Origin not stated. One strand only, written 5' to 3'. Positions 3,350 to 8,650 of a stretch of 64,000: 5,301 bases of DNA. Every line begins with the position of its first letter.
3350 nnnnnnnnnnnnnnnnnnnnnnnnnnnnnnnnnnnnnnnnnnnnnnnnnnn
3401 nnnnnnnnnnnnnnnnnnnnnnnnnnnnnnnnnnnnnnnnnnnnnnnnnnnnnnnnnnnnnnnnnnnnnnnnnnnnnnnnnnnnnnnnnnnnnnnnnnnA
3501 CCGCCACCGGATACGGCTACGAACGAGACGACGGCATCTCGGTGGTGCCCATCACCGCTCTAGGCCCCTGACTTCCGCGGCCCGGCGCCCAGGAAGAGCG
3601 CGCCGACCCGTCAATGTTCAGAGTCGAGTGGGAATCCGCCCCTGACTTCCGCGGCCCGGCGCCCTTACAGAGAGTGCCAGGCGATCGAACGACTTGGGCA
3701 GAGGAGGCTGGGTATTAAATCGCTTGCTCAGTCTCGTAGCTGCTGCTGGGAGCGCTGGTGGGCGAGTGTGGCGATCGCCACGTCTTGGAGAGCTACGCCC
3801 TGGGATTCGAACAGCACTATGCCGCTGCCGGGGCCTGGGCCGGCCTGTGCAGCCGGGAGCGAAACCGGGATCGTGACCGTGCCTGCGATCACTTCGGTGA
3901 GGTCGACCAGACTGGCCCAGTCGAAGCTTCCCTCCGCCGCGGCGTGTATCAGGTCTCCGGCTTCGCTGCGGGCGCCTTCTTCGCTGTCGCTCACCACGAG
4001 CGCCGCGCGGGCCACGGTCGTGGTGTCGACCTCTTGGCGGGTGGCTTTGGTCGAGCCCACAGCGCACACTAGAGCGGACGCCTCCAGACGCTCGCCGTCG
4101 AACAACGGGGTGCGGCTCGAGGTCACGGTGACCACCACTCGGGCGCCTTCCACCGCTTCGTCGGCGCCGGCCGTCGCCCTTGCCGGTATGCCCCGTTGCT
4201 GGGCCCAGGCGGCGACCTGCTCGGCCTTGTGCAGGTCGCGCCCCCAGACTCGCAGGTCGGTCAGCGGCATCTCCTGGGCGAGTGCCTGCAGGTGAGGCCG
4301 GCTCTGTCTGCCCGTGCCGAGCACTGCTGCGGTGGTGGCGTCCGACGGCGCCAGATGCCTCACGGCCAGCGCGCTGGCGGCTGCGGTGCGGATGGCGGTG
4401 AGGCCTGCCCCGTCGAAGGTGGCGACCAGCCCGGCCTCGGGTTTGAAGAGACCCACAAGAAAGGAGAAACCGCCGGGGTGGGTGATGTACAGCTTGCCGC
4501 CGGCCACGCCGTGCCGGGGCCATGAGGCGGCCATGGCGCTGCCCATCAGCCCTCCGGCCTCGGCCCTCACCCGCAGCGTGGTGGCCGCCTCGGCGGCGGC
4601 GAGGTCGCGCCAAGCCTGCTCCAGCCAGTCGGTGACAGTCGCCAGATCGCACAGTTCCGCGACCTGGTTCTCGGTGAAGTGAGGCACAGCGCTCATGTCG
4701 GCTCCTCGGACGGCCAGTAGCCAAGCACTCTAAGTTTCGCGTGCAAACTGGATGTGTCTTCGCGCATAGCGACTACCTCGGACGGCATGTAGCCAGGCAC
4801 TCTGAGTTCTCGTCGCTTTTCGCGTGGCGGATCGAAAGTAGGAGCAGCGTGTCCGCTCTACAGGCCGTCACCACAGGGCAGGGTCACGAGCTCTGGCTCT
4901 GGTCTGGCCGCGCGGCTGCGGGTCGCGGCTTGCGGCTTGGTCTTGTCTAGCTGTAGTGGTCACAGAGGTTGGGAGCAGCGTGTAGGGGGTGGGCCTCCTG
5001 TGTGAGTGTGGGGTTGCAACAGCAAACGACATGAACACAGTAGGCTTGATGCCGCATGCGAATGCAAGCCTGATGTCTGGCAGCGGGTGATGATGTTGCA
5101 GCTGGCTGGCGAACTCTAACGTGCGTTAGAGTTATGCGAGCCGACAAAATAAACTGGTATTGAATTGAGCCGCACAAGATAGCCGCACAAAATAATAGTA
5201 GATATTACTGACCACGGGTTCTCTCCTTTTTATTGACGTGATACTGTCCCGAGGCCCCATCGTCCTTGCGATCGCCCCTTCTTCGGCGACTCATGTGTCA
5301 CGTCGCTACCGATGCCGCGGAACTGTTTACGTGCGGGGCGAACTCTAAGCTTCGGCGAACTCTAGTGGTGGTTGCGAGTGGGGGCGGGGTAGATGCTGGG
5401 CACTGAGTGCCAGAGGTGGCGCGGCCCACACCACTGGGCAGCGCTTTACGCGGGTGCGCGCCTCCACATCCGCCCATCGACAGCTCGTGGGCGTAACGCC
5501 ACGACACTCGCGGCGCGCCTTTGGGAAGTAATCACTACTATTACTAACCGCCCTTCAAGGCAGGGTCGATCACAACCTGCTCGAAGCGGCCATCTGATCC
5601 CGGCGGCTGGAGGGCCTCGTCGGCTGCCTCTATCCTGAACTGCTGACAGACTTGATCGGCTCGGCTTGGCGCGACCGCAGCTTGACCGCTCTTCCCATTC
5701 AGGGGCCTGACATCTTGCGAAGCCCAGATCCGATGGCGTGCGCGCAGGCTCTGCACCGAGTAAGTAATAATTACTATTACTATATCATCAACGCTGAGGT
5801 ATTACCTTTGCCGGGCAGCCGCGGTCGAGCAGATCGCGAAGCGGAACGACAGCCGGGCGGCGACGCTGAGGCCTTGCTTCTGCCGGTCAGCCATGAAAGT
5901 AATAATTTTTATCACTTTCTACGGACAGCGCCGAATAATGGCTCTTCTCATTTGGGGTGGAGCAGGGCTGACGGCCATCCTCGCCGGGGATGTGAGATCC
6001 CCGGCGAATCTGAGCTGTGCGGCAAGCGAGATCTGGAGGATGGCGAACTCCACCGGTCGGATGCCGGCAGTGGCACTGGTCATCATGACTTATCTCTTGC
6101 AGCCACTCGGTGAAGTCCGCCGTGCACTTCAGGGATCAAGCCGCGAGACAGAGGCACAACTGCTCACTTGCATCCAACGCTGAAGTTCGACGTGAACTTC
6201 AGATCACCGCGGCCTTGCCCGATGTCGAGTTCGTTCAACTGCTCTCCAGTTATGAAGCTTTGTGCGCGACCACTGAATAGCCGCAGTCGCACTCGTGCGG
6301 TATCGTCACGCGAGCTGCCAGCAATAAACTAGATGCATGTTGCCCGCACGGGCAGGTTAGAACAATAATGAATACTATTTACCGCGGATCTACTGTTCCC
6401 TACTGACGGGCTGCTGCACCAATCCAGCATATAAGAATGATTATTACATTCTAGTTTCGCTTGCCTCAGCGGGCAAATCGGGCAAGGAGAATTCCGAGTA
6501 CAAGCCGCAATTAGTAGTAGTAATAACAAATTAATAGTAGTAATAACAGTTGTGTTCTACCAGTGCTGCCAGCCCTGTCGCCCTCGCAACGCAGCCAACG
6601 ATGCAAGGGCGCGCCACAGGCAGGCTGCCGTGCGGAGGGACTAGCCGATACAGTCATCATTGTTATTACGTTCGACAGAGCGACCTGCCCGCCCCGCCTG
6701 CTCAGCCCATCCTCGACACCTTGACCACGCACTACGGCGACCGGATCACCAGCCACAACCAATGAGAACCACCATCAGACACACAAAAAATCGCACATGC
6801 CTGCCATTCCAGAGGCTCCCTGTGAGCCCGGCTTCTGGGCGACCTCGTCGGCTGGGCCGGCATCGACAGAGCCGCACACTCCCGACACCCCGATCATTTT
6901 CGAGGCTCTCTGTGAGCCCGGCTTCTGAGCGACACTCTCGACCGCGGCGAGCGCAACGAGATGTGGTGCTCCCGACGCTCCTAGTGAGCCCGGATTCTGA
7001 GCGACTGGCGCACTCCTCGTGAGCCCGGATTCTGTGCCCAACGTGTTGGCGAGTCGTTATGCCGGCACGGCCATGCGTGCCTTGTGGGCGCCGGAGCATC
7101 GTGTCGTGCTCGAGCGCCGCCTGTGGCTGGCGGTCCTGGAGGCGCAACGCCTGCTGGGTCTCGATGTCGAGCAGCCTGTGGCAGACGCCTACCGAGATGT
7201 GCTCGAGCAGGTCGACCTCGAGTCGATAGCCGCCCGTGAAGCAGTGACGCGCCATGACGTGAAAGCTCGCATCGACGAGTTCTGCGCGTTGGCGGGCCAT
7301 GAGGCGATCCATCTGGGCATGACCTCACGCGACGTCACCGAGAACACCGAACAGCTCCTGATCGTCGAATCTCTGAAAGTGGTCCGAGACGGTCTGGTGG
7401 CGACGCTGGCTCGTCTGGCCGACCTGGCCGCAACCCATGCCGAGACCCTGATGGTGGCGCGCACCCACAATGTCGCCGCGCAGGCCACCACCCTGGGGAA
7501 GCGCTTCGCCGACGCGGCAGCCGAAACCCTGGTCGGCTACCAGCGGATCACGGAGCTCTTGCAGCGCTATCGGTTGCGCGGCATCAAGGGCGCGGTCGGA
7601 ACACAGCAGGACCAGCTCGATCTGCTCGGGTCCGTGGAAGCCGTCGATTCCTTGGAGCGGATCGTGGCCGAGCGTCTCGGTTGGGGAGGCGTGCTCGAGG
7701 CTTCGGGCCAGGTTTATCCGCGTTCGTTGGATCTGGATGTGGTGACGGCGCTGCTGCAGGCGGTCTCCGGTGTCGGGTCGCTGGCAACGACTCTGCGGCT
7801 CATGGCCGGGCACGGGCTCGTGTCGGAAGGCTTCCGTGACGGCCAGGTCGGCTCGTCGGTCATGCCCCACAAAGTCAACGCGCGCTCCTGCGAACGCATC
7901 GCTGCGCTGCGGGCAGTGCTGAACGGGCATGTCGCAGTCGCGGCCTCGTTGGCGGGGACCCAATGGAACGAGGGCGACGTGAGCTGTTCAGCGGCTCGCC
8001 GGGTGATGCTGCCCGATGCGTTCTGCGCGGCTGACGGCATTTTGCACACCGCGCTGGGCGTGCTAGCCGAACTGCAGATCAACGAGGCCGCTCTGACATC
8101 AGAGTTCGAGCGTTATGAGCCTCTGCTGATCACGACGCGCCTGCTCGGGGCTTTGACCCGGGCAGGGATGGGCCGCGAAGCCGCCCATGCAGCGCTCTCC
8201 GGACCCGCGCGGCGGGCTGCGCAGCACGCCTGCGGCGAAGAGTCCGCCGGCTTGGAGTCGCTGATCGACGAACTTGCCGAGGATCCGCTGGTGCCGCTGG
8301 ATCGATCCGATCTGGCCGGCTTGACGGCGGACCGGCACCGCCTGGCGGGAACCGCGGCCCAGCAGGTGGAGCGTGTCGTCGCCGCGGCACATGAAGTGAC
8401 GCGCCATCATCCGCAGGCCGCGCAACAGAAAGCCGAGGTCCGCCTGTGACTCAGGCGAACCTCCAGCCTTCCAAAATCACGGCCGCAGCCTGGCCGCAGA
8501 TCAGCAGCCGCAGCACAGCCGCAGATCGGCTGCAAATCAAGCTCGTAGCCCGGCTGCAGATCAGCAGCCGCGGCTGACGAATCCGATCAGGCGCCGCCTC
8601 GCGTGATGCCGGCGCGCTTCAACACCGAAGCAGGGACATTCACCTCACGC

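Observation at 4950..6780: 1.8-kb ORF-poor tract punctuated by AT-rich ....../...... islands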

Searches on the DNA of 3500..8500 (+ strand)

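Call 4: search_rna_families(source=window, start=3500, end=8500, threshold=evalue, max_evalue=1)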
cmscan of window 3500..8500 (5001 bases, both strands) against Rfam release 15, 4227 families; matches with E-value up to 1: 0.
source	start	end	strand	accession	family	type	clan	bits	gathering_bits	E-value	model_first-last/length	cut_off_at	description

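Call 49: search_dna_similar(query=window:4697-7018:+, collection=phages, mode=distant, max_evalue=0.01, max_rows=10)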
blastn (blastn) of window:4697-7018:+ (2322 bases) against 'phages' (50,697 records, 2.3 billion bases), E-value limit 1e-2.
No match.

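Call 50: search_dna_similar(query=window:4697-7018:+, collection=plasmids, mode=distant, max_evalue=0.01, max_rows=10)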
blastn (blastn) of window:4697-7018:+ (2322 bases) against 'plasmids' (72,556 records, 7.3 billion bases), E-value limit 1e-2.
No match.

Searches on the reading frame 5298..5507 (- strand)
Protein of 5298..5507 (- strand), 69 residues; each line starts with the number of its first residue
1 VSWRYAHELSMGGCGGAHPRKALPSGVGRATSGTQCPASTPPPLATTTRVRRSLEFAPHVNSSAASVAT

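Call 94: list_cluster_members(proteins=[window:5298-5507:-, window:5393-5638:+, window:5266-5406:+, window:5345-5467:-, window:5132-5260:-, window:4947-5177:-, window:6511-6762:-, window:6329-6529:-, window:5652-6113:+, window:6110-6280:+])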
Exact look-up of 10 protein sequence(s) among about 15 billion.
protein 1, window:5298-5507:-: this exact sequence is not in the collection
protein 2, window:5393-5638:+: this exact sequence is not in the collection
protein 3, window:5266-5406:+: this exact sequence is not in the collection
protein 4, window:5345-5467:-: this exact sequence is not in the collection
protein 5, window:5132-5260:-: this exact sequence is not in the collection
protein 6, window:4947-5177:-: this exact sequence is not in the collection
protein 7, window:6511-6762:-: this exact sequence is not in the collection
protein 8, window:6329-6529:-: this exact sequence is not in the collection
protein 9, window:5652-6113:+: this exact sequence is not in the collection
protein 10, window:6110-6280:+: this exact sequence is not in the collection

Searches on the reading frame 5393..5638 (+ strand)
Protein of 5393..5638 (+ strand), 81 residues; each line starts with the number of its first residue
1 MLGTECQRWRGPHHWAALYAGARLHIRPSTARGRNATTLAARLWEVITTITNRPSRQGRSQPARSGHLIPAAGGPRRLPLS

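Call 9: search_protein_families(library=pfam, proteins=[window:5393-5638:+], max_evalue=0.01)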
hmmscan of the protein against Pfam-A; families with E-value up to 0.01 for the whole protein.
window:5393-5638:+ (81 aa): 0 families

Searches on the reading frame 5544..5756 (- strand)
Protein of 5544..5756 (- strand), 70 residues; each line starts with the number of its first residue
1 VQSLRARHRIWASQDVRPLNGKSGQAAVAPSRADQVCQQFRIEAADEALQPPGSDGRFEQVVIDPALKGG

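Call 51: search_protein_families(library=padloc, proteins=[L092:7368-9485:+, L093:3896-4513:-, L093:4585-4908:+], max_evalue=0.001)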
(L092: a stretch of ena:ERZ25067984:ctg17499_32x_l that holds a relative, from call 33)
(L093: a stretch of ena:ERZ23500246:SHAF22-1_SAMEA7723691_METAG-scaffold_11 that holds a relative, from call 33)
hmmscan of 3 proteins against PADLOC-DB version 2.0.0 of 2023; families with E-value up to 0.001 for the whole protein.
L092:7368-9485:+ (705 aa): 1 family
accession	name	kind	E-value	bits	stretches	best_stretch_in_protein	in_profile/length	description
PDLC03656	mREase_IV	-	7.5e-05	20.6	1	593-626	225-258/277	Type IV methyl-directed restriction enzyme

L093:3896-4513:- (205 aa): 0 families

L093:4585-4908:+ (107 aa): 0 families

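Call 52: search_protein_families(library=pfam, proteins=[L092:7368-9485:+, L093:3896-4513:-, L093:4585-4908:+, L092:12728-13057:+], max_evalue=0.001)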
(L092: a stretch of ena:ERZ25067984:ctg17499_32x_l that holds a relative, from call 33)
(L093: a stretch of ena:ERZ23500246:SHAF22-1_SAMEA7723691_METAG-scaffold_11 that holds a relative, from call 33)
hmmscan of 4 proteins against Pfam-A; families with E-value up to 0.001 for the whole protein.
L092:7368-9485:+ (705 aa): 2 families
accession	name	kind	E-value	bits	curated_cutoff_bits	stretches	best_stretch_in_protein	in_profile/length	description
PF01844.29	HNH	-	5e-09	36.6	21.4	1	583-625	1-46/47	HNH endonuclease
PF14279.12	HNH_5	-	0.00044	20.6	27.5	1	583-626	1-47/56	HNH endonuclease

L093:3896-4513:- (205 aa): 0 families

L093:4585-4908:+ (107 aa): 0 families

L092:12728-13057:+ (109 aa): 0 families

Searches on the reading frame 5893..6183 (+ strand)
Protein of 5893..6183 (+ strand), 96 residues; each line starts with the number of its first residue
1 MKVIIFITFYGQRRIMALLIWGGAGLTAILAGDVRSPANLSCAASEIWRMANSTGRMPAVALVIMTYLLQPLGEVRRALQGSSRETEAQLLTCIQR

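Call 9: search_protein_families(library=pfam, proteins=[window:5893-6183:+], max_evalue=0.01)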
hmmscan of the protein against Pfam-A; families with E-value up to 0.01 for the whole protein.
window:5893-6183:+ (96 aa): 0 families

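Call 30: list_cluster_members(proteins=[window:5893-6183:+, window:5938-6183:+, window:6601-6765:+, window:5544-5756:-, window:3380-3571:+, window:541-1014:+, window:517-1014:+, window:8587-9183:-])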
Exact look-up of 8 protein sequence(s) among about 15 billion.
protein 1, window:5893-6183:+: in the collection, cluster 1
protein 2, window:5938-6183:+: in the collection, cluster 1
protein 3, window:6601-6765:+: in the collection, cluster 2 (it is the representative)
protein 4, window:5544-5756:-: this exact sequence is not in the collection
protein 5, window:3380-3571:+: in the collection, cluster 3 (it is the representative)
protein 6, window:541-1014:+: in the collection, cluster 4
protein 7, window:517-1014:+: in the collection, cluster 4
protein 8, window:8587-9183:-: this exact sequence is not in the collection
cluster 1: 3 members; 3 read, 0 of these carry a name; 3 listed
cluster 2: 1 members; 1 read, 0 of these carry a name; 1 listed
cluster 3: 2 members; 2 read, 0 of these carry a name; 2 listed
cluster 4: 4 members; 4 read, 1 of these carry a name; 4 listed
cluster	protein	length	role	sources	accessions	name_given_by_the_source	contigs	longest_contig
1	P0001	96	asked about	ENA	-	-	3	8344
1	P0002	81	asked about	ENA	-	-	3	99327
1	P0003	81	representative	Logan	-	-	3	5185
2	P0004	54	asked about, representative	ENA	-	-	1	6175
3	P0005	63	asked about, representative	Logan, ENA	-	-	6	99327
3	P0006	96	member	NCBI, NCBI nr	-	-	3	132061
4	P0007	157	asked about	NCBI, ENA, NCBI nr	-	-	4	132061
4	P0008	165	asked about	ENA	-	-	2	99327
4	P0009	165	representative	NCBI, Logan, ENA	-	-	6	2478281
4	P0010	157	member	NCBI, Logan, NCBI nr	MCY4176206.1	MAG: hypothetical protein OXD37_07695 [Acidimicrobiaceae bacterium] | hypothetical protein [Acidimicrobiaceae bacterium]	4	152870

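Call 32: find_encoding_contigs(protein=P0003, flank=10000, max_places=10)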
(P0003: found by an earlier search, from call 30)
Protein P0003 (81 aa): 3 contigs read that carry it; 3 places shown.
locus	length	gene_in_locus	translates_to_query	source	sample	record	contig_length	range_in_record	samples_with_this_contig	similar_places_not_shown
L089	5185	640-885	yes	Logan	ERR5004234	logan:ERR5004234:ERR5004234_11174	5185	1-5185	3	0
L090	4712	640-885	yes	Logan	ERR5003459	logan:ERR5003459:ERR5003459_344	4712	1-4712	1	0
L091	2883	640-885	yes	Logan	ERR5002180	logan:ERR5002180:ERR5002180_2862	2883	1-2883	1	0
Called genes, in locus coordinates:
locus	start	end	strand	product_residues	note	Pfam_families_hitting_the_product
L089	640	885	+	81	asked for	-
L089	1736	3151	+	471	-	PF00206:Lyase_1, PF10397:ADSL_C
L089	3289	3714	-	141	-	-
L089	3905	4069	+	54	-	-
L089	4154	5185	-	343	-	?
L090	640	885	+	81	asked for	-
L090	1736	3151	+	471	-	PF00206:Lyase_1, PF10397:ADSL_C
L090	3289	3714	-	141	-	-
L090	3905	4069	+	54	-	-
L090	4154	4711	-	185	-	?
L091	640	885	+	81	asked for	-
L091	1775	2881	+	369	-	?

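Call 33: find_encoding_contigs(protein=P0009, flank=10000, max_places=10)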
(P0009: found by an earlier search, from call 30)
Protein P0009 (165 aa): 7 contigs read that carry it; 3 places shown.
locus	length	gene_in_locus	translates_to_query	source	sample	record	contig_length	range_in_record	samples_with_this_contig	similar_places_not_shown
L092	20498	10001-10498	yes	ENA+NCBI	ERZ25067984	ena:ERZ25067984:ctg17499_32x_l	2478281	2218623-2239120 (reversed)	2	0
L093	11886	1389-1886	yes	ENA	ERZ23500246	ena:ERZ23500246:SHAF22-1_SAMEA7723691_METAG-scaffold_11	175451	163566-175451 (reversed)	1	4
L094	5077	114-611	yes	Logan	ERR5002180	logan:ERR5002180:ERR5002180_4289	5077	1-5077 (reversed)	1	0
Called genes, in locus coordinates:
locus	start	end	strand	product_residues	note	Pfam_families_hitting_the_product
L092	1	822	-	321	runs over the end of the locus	PF00005:ABC_tran, PF08352:oligo_HPY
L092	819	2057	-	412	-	-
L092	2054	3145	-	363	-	PF00528:BPD_transp_1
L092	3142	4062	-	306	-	PF19300:BPD_transp_1_N, PF00528:BPD_transp_1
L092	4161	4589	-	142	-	PF03928:HbpS-like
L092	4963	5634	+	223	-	PF00106:adh_short, PF13561:adh_short_C2, PF23441:SDR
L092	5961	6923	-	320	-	PF00296:Bac_luciferase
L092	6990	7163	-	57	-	-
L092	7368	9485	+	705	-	PF01844:HNH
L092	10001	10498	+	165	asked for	-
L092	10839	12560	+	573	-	PF02463:SMC_N (faint), PF13175:AAA_15, PF13476:AAA_23 (weak), PF13304:AAA_21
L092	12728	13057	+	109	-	-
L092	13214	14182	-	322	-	PF02423:OCD_Mu_crystall, PF01488:Shikimate_DH (weak)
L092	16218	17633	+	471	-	PF00206:Lyase_1, PF10397:ADSL_C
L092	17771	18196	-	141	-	-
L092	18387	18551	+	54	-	-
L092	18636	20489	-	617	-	PF00920:ILVD_EDD_N, PF24877:ILV_EDD_C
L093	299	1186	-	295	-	-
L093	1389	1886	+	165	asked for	-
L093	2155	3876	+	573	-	PF02463:SMC_N (faint), PF13175:AAA_15, PF13476:AAA_23 (weak), PF13304:AAA_21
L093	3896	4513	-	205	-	-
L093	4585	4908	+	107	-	-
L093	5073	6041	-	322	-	PF02423:OCD_Mu_crystall, PF01488:Shikimate_DH (weak)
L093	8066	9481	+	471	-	PF00206:Lyase_1, PF10397:ADSL_C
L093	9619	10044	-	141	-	-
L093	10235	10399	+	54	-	-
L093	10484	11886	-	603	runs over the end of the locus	PF00920:ILVD_EDD_N, PF24877:ILV_EDD_C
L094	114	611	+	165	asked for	-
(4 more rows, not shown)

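Call 51: search_protein_families(library=padloc, proteins=[L092:7368-9485:+, L093:3896-4513:-, L093:4585-4908:+], max_evalue=0.001)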
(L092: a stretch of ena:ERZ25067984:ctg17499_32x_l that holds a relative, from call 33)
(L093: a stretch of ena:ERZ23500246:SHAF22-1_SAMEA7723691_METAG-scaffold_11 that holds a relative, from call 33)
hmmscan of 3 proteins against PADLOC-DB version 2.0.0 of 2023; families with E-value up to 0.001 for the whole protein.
L092:7368-9485:+ (705 aa): 1 family
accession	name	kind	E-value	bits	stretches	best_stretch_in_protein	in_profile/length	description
PDLC03656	mREase_IV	-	7.5e-05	20.6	1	593-626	225-258/277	Type IV methyl-directed restriction enzyme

L093:3896-4513:- (205 aa): 0 families

L093:4585-4908:+ (107 aa): 0 families

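Call 52: search_protein_families(library=pfam, proteins=[L092:7368-9485:+, L093:3896-4513:-, L093:4585-4908:+, L092:12728-13057:+], max_evalue=0.001)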
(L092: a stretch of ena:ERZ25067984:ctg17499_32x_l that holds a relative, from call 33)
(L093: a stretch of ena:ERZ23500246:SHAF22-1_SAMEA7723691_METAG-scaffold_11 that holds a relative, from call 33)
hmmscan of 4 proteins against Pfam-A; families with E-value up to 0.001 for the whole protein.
L092:7368-9485:+ (705 aa): 2 families
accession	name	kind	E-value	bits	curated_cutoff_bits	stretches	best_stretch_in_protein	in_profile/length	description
PF01844.29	HNH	-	5e-09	36.6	21.4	1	583-625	1-46/47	HNH endonuclease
PF14279.12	HNH_5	-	0.00044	20.6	27.5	1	583-626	1-47/56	HNH endonuclease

L093:3896-4513:- (205 aa): 0 families

L093:4585-4908:+ (107 aa): 0 families

L092:12728-13057:+ (109 aa): 0 families

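Call 78: search_protein_representatives(protein=window:5893-6180:+)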
Query: 96 residues. Proteins with E-value up to 0.001 (for the whole library): 4; up to 1e-10: 3; up to 1e-30: 1. The best 4 are listed.
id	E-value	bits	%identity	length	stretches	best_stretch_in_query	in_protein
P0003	1.2e-40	153.3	94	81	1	16-96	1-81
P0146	6.6e-23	96.6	36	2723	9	4-30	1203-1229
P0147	7.0e-16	74.1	26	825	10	23-83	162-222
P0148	1.0e-06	44.9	32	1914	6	4-45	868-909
